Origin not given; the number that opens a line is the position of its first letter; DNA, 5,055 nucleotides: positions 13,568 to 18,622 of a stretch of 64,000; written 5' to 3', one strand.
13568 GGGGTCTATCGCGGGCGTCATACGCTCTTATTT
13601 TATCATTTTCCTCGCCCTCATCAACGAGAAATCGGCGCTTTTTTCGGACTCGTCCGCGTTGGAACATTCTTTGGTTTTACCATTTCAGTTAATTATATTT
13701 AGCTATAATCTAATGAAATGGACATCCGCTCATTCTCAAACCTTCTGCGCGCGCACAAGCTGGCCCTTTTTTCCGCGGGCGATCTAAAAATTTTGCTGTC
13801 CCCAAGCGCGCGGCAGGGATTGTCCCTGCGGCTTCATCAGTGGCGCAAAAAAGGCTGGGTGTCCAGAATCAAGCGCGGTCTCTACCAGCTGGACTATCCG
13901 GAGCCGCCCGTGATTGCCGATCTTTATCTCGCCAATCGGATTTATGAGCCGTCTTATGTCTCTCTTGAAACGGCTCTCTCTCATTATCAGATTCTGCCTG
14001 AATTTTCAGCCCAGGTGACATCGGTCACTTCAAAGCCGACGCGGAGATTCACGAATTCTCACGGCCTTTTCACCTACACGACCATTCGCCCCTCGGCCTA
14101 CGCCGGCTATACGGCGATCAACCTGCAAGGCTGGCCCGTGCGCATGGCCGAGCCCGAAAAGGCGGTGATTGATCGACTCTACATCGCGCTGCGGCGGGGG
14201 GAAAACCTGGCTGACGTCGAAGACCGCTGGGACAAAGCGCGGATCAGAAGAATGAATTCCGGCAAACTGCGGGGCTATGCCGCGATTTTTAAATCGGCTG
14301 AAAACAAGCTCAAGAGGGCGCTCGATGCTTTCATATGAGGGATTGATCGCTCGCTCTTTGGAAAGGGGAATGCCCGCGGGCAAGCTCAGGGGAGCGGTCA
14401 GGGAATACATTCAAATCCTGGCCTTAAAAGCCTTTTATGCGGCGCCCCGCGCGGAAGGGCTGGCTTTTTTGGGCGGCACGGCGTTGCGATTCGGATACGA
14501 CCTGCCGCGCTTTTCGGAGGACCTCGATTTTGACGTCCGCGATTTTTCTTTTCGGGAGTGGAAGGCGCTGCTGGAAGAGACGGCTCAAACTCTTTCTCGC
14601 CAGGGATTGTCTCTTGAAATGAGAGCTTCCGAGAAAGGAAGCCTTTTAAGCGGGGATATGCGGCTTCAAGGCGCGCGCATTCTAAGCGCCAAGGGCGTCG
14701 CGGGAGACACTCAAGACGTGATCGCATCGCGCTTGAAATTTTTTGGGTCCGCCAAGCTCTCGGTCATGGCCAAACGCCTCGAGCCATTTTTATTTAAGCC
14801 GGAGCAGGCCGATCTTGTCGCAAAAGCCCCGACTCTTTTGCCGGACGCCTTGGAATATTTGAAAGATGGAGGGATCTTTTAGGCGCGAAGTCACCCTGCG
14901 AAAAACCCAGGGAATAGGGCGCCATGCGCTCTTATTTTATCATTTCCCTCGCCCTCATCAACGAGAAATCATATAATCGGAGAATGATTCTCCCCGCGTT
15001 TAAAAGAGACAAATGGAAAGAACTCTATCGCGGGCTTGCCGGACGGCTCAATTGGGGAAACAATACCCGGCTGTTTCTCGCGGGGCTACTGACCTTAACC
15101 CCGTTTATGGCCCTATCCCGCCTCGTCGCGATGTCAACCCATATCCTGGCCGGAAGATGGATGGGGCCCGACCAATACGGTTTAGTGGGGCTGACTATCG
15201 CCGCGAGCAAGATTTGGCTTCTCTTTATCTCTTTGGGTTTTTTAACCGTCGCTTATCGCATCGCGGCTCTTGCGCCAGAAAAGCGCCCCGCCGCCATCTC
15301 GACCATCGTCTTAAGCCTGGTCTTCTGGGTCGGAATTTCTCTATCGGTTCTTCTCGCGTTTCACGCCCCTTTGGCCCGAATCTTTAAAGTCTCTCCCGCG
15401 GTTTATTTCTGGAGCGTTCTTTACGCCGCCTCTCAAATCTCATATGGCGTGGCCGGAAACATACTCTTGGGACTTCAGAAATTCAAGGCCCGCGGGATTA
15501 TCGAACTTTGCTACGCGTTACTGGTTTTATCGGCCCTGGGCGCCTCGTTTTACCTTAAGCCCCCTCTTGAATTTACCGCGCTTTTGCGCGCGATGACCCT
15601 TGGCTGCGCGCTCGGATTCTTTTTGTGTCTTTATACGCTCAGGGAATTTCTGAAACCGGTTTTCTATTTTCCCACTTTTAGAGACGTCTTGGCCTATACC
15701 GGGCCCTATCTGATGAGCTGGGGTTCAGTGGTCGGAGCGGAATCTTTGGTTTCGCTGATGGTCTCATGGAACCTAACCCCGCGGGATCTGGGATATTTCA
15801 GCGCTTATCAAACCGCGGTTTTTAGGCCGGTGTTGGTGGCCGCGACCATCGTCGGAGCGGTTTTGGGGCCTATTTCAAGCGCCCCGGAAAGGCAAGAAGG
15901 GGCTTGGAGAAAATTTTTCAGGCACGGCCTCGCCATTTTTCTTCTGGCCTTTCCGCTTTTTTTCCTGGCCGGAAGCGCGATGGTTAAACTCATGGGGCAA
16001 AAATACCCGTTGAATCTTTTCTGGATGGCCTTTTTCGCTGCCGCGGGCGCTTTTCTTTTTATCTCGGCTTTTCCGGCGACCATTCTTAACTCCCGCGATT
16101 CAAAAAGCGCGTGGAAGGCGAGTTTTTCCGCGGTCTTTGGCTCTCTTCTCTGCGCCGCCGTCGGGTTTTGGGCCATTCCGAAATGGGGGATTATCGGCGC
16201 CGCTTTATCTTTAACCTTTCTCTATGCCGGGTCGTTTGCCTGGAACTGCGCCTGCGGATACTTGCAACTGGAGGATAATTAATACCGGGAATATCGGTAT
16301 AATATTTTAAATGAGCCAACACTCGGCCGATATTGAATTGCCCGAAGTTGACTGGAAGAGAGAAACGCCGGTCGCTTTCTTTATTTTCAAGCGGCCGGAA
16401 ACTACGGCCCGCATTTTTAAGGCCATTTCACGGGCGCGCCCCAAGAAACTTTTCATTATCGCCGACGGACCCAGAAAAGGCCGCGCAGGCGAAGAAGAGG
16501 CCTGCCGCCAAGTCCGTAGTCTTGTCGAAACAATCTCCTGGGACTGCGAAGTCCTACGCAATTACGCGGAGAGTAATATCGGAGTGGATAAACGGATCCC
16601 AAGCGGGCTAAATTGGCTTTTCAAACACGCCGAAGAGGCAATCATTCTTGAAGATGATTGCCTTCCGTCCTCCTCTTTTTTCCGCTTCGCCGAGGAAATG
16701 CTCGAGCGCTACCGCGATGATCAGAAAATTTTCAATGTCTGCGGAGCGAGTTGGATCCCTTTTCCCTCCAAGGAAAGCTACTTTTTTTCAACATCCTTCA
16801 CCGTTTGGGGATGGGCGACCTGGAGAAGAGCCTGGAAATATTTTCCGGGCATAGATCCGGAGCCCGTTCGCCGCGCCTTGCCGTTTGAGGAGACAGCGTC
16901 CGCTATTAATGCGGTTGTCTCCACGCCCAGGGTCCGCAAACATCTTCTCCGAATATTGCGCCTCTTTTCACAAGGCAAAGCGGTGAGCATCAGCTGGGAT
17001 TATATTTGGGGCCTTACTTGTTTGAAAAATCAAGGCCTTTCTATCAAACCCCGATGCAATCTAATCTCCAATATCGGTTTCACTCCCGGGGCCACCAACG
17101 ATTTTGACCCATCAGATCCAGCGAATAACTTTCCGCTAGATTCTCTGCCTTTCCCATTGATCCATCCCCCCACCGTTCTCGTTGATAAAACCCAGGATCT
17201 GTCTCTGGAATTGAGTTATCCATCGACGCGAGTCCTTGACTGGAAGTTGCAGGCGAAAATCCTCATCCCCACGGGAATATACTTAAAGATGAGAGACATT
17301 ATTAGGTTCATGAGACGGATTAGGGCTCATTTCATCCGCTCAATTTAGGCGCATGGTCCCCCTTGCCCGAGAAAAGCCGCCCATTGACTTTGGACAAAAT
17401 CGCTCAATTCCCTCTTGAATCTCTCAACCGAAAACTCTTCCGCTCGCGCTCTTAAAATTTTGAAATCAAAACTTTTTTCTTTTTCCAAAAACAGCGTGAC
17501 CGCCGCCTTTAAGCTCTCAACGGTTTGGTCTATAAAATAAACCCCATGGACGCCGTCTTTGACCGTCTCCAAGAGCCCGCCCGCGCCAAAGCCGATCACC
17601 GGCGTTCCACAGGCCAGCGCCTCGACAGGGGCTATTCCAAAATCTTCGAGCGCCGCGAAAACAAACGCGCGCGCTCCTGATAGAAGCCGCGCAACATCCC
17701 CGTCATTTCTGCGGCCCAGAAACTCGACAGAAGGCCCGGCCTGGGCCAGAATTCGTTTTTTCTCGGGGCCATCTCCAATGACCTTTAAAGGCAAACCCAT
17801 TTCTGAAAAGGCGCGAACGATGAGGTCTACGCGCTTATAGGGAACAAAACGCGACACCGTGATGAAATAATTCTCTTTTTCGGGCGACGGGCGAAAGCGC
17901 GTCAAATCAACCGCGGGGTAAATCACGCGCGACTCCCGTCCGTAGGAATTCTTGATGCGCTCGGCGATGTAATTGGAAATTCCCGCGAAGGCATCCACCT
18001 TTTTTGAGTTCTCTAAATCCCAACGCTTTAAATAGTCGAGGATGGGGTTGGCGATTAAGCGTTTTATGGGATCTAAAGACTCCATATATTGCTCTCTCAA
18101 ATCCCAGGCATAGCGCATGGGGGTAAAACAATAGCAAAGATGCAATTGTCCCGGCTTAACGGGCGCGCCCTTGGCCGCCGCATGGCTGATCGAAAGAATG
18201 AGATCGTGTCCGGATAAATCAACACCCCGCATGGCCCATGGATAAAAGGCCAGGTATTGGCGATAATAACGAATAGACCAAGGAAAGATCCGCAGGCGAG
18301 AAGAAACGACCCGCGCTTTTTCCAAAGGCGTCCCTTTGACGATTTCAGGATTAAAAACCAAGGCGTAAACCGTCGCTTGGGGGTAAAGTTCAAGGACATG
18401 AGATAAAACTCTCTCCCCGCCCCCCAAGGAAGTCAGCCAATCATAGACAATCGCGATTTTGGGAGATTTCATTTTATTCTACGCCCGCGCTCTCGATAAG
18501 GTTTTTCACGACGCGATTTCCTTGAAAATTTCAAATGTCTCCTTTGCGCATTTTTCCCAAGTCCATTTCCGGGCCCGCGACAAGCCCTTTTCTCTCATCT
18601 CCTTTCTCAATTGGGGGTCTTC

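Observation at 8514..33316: The glycan locus as a cassette landing pad: 7 TA/Abi modules and 3 AAA ATPases sit at gene junctions and leave gene-end echoes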

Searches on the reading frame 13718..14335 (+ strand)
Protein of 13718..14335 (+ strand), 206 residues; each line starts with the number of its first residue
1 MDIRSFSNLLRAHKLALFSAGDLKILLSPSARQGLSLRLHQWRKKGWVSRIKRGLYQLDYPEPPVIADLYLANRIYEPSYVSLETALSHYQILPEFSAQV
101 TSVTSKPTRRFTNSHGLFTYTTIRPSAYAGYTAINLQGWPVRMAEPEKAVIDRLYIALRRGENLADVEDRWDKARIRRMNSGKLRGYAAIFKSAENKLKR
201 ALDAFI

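Call 5: search_protein_families(library=pfam, proteins=[window:13718-14335:+], max_evalue=0.01)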
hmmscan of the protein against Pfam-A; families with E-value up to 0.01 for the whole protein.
window:13718-14335:+ (206 aa): 2 families
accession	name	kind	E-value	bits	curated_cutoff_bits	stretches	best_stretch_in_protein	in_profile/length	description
PF13338.12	AbiEi_4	-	7.2e-07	29.7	25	1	17-58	13-48/49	Transcriptional regulator, AbiEi antitoxin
PF17194.10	AbiEi_3_N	-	0.0045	17.4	26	0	32-90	25-85/93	Transcriptional regulator, AbiEi antitoxin N-terminal domain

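Call 39: search_protein_families(library=padloc, proteins=[window:13718-14335:+], max_evalue=0.001)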
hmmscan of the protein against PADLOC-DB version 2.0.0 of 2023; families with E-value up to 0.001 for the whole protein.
window:13718-14335:+ (206 aa): 20 families
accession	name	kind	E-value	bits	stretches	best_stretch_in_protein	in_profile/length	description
PDLC02241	AbiEi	-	3.6e-40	135.9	1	16-201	13-190/199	AbiEi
PDLC02272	AbiEi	-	6.3e-39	131.9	1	38-195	32-186/200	AbiEi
PDLC02230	AbiEi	-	4.6e-34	115.8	1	38-194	22-180/192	AbiEi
PDLC02267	AbiEi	-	1e-17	62.4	1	9-155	12-153/252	AbiEi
PDLC02255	AbiEi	-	4.8e-15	53.6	1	14-159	12-150/186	AbiEi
PDLC02240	AbiEi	-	1.4e-14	52.1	1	17-162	17-167/216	AbiEi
PDLC02232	AbiEi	-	3.2e-13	47.9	1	12-152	15-158/177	AbiEi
PDLC02225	AbiEi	-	4.1e-12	44.2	1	38-204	33-193/198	AbiEi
PDLC02271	AbiEi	-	4.7e-11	40.4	1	34-161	39-173/263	AbiEi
PDLC02269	AbiEi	-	3.4e-10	37.7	1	14-154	9-144/251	AbiEi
PDLC02275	AbiEi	-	2.4e-09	35.5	1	38-192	27-173/184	AbiEi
PDLC02287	AbiEi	-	2.7e-09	34.9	1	13-154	8-144/253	AbiEi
PDLC02274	AbiEi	-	7.1e-09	33.7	1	43-167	42-172/217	AbiEi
PDLC02265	AbiEi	-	2.1e-07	28.9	1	39-203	32-195/198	AbiEi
PDLC02276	AbiEi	-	3.3e-06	24.8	1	40-153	38-156/270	AbiEi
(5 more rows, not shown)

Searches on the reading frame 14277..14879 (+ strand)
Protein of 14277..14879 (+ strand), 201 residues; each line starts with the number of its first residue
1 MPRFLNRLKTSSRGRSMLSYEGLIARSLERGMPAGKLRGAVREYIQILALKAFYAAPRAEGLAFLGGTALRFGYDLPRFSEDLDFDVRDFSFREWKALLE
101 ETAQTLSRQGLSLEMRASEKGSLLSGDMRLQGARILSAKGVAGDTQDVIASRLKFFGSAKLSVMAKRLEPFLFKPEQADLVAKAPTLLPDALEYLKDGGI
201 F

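Call 5: search_protein_families(library=pfam, proteins=[window:14277-14879:+], max_evalue=0.01)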
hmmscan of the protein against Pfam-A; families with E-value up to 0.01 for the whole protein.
window:14277-14879:+ (201 aa): 1 family
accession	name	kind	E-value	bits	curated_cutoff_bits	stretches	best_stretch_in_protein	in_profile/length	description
PF08843.17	AbiEii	-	8.2e-11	42.7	22.5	1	49-120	2-77/238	Nucleotidyl transferase AbiEii toxin, Type IV TA system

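Call 39: search_protein_families(library=padloc, proteins=[window:14277-14879:+], max_evalue=0.001)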
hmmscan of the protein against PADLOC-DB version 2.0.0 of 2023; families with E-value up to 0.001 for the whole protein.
window:14277-14879:+ (201 aa): 12 families
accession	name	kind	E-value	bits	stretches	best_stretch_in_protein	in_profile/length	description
PDLC02313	AbiEii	-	6.6e-22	76.2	1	40-144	22-123/254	AbiEii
PDLC02293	AbiEii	-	5e-15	53.7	1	38-120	18-101/270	AbiEii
PDLC02296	AbiEii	-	7e-10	36.5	1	50-109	34-94/282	AbiEii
PDLC02323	AbiEii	-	4.6e-09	34.2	1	41-91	20-69/248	AbiEii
PDLC02307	AbiEii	-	4.8e-09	34.3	1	64-89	25-50/219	AbiEii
PDLC02304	AbiEii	-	5.5e-09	34.3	1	42-119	23-101/260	AbiEii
PDLC02328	AbiEii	-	1.9e-08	32.4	1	62-89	15-42/203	AbiEii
PDLC02324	AbiEii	-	9e-08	30.1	1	59-91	24-56/231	AbiEii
PDLC02330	AbiEii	-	1.2e-06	26.4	1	43-89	8-54/219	AbiEii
PDLC02292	AbiEii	-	2.7e-06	25.4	1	42-113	30-96/283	AbiEii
PDLC02289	AbiEii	-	7.3e-05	20.4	1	48-92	40-84/309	AbiEii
PDLC02318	AbiEii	-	0.00091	16.7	0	46-89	26-71/280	AbiEii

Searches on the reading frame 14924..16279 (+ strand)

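Call 5: search_protein_families(library=pfam, proteins=[window:14924-16279:+], max_evalue=0.01)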
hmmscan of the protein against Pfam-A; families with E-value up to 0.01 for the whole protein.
window:14924-16279:+ (452 aa): 1 family
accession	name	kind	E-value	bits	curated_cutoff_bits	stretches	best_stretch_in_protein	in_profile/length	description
PF13440.11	Polysacc_synt_3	-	1.7e-08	34.5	23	1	78-348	4-271/293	Polysaccharide biosynthesis protein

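Call 40: search_protein_families(library=ncbifam, proteins=[window:14924-16279:+], max_evalue=0.00001)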
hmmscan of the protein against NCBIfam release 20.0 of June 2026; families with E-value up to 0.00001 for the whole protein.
window:14924-16279:+ (452 aa): 0 families

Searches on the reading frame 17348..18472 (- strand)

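Call 5: search_protein_families(library=pfam, proteins=[window:17348-18472:-], max_evalue=0.01)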
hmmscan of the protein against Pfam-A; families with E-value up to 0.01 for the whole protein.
window:17348-18472:- (375 aa): 5 families
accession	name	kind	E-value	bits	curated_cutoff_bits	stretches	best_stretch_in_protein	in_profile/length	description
PF00534.26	Glycos_transf_1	-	1e-28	100.4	26.4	1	195-333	10-160/172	Glycosyl transferases group 1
PF13692.12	Glyco_trans_1_4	-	1.3e-20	74.5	27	1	201-329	2-140/142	Glycosyl transferases group 1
PF13439.12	Glyco_transf_4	-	3e-06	27.8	28.5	1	17-192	2-170/170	Glycosyltransferase Family 4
PF13524.12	Glyco_trans_1_2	-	0.0028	18.1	25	1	218-334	5-117/144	Glycosyl transferase-like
PF20706.3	GT4-conflict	-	0.0039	16.7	26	1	258-310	273-326/385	Family 4 Glycosyltransferase in conflict systems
